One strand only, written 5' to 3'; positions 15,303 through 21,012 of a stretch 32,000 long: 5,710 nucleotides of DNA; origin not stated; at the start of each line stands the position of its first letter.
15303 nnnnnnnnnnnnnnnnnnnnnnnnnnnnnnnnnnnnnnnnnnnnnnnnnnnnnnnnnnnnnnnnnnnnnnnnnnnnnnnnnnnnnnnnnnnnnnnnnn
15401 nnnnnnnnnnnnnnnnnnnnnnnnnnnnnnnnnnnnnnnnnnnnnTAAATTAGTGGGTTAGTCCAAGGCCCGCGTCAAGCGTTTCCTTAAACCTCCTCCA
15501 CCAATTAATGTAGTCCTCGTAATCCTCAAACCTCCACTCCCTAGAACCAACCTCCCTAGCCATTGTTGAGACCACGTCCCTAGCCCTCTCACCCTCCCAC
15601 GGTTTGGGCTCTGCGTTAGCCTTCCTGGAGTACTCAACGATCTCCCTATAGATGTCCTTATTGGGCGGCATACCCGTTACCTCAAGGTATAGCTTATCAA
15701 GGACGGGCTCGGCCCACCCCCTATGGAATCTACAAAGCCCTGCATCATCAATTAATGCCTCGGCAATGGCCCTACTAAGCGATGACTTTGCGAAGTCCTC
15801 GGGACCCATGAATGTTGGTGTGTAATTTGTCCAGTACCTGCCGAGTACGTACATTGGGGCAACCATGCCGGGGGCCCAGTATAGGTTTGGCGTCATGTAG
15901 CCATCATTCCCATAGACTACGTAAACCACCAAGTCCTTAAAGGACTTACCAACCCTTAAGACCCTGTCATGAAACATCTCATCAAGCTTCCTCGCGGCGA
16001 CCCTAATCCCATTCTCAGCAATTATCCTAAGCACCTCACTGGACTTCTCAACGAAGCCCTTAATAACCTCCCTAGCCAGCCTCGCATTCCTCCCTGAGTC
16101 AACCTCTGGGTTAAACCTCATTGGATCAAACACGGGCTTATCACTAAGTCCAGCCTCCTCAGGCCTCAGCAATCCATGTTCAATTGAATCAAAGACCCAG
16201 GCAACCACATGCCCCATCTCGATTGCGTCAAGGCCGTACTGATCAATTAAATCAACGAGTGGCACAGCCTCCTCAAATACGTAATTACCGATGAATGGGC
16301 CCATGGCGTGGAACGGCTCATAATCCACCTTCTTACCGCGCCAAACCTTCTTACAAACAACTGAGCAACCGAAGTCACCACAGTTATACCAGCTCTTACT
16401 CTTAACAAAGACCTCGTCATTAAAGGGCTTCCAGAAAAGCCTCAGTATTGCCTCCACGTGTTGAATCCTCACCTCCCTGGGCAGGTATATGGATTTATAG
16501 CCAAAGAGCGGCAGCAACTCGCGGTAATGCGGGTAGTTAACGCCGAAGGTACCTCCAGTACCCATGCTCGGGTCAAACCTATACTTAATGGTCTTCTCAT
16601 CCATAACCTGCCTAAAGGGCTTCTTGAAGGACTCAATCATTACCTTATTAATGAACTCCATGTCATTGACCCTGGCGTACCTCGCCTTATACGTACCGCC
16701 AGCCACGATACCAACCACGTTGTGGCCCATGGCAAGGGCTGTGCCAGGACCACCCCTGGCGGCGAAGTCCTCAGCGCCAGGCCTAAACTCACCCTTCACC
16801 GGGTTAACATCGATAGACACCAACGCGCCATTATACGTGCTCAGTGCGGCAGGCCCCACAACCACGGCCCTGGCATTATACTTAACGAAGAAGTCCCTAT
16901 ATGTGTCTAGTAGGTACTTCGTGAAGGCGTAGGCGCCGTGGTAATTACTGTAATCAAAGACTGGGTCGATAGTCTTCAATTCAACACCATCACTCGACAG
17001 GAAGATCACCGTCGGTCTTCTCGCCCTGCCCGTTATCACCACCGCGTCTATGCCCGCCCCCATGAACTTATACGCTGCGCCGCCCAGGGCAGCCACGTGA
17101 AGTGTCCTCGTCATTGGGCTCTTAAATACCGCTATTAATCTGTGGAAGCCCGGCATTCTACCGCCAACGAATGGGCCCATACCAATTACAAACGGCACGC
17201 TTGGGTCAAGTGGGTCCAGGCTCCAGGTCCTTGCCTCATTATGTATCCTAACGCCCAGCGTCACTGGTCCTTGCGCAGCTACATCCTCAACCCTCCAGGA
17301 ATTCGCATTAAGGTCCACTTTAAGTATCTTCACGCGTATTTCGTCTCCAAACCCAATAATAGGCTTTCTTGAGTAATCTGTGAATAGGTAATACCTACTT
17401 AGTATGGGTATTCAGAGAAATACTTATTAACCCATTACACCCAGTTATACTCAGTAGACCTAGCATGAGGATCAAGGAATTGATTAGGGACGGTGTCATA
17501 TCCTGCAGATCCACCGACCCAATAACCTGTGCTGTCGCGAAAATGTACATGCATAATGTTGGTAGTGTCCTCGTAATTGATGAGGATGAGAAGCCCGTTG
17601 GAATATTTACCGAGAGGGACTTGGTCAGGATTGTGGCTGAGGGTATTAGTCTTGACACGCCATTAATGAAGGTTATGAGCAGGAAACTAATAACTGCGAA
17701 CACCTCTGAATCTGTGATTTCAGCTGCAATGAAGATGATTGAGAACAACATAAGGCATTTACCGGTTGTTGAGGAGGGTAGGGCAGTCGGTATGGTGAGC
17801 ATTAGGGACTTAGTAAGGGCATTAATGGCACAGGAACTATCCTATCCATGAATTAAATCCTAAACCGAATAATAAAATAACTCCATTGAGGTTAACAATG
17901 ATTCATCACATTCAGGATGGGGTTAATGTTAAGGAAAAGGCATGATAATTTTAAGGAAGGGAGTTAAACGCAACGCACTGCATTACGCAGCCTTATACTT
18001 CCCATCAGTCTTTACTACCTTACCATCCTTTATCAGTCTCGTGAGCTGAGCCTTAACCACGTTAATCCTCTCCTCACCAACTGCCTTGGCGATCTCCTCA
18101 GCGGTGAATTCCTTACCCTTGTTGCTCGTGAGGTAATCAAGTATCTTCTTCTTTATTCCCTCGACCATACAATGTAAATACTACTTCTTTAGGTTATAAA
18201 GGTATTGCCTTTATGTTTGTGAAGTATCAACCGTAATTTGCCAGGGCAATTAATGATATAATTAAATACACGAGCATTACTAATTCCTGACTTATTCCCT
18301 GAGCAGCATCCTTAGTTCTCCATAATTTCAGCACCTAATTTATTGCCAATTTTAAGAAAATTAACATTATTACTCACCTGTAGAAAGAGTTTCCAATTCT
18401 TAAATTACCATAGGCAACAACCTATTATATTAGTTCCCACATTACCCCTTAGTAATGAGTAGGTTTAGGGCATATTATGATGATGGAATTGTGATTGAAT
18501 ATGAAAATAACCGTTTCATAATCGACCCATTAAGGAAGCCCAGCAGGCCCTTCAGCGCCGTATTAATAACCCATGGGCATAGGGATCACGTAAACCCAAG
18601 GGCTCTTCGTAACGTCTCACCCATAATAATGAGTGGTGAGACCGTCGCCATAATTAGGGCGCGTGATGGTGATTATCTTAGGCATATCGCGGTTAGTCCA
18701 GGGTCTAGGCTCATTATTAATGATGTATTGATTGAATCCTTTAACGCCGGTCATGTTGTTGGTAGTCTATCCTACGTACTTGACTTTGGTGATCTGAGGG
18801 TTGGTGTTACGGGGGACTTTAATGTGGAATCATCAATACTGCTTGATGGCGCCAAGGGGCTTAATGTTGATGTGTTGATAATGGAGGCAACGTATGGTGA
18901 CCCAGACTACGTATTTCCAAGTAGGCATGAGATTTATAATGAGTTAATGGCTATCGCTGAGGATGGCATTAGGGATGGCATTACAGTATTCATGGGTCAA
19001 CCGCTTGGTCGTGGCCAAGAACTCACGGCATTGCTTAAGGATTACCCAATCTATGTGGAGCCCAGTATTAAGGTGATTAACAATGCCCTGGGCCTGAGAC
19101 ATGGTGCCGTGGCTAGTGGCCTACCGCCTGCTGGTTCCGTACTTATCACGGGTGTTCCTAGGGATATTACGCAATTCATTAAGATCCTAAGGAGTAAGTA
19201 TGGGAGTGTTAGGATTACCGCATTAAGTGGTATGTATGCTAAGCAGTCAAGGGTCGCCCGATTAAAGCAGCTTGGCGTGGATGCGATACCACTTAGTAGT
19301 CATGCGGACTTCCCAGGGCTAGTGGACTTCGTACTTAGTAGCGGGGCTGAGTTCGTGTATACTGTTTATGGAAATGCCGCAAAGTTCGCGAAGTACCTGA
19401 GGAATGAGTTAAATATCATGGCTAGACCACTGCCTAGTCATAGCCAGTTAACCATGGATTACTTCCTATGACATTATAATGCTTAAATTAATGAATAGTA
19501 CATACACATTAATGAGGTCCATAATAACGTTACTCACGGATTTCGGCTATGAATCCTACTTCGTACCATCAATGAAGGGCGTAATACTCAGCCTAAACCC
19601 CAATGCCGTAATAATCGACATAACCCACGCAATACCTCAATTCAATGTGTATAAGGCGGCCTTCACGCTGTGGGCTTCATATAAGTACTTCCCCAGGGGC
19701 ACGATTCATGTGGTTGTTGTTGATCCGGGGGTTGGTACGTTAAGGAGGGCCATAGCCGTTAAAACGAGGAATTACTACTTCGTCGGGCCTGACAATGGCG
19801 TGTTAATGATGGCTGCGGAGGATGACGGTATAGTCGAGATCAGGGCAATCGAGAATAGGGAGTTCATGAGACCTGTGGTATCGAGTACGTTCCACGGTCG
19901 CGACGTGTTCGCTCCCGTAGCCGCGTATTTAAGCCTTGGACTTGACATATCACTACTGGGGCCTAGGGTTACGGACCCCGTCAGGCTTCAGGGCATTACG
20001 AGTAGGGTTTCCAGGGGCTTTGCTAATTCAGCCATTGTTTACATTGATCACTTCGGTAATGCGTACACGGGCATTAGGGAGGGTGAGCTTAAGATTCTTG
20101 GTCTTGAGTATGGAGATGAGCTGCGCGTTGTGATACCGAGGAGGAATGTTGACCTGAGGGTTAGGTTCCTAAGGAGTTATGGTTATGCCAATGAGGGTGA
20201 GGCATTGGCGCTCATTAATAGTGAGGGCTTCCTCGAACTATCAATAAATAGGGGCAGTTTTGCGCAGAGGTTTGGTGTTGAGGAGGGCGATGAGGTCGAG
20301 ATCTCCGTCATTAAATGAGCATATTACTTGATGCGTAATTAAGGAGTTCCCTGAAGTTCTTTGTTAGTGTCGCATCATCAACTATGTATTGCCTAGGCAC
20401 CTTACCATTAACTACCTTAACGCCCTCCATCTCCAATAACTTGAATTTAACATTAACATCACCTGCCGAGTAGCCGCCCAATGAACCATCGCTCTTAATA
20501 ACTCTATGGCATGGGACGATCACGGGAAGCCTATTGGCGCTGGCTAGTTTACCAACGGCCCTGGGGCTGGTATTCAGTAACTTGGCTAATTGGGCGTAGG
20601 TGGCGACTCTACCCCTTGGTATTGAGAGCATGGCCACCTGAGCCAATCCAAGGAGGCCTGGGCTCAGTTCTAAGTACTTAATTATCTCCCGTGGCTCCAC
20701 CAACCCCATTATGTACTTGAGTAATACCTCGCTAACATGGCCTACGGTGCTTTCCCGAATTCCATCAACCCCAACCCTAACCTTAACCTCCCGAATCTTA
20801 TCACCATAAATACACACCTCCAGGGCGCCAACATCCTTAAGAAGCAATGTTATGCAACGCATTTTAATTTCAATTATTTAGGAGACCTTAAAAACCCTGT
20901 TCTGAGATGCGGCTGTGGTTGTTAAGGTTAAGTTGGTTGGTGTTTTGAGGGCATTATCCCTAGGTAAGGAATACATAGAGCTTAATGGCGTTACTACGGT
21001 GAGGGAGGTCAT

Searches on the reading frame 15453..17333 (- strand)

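Call 16: search_protein_families(library=pfam, proteins=[window:15453-17333:-], max_evalue=0.001)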
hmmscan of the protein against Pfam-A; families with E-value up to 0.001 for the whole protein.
window:15453-17333:- (627 aa): 2 families
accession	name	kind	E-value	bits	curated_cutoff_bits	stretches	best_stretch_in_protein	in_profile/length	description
PF02730.20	AFOR_N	-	1.6e-36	126.4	29.8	1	2-214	2-199/199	Aldehyde ferredoxin oxidoreductase, N-terminal domain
PF01314.23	AFOR_C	-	1.9e-14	54.1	27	1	318-454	70-197/385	Aldehyde ferredoxin oxidoreductase, domains 2 & 3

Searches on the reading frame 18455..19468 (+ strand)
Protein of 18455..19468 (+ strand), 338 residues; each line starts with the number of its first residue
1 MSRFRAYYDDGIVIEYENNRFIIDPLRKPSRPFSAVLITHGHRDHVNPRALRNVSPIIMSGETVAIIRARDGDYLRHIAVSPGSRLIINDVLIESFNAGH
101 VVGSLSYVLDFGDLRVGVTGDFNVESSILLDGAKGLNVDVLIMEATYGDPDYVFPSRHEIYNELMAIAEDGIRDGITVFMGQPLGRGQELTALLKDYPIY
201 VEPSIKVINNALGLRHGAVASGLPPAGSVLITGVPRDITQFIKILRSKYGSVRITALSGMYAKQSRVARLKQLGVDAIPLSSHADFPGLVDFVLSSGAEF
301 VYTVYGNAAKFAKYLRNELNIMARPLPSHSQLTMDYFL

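Call 15: search_protein_families(library=pfam, proteins=[window:18455-19468:+], max_evalue=0.001)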
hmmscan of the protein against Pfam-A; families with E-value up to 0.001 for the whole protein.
window:18455-19468:+ (338 aa): 3 families
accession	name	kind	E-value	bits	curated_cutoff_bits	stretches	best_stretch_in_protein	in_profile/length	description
PF12706.13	Lactamase_B_2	-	2.5e-06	27.7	27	1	24-152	20-171/200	Beta-lactamase superfamily domain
PF00753.33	Lactamase_B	-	3e-05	24.5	22.7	0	26-46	37-57/196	Metallo-beta-lactamase superfamily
PF13483.12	Lactamase_B_3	-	0.00052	20.5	24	1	13-142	11-130/160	Beta-lactamase superfamily domain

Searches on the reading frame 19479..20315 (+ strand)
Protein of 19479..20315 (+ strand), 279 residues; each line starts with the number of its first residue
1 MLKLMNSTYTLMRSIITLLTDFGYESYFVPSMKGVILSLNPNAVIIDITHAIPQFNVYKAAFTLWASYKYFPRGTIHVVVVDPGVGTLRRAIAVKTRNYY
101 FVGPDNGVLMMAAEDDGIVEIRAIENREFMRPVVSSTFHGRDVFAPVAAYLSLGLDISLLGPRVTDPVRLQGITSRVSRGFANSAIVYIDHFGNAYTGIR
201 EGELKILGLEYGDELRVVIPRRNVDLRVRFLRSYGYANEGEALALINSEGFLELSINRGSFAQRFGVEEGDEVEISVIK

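Call 15: search_protein_families(library=pfam, proteins=[window:19479-20315:+], max_evalue=0.001)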
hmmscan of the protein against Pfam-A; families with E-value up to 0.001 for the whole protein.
window:19479-20315:+ (279 aa): 2 families
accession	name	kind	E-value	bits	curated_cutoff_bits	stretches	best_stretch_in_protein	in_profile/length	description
PF01887.21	SAM_HAT_N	-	1.1e-58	197.6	26.3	1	16-160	1-144/145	SAM hydroxide adenosyltransferase N-terminal domain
PF20257.3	SAM_HAT_C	-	3.5e-24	85.4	25.5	1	185-274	2-84/84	SAM hydroxide adenosyltransferase C-terminal domain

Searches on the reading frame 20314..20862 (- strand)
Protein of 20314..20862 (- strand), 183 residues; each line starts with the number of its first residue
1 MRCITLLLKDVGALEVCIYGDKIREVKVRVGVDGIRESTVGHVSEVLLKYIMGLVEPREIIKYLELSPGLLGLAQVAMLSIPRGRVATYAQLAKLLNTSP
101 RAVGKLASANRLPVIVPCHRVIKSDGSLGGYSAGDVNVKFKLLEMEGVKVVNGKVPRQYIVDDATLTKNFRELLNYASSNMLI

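Call 15: search_protein_families(library=pfam, proteins=[window:20314-20862:-], max_evalue=0.001)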
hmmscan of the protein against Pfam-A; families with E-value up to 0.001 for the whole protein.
window:20314-20862:- (183 aa): 1 family
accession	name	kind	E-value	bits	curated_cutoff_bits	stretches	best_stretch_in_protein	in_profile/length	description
PF01035.26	DNA_binding_1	-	9.1e-24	83.6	27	1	77-148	9-81/81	6-O-methylguanine DNA methyltransferase, DNA binding domain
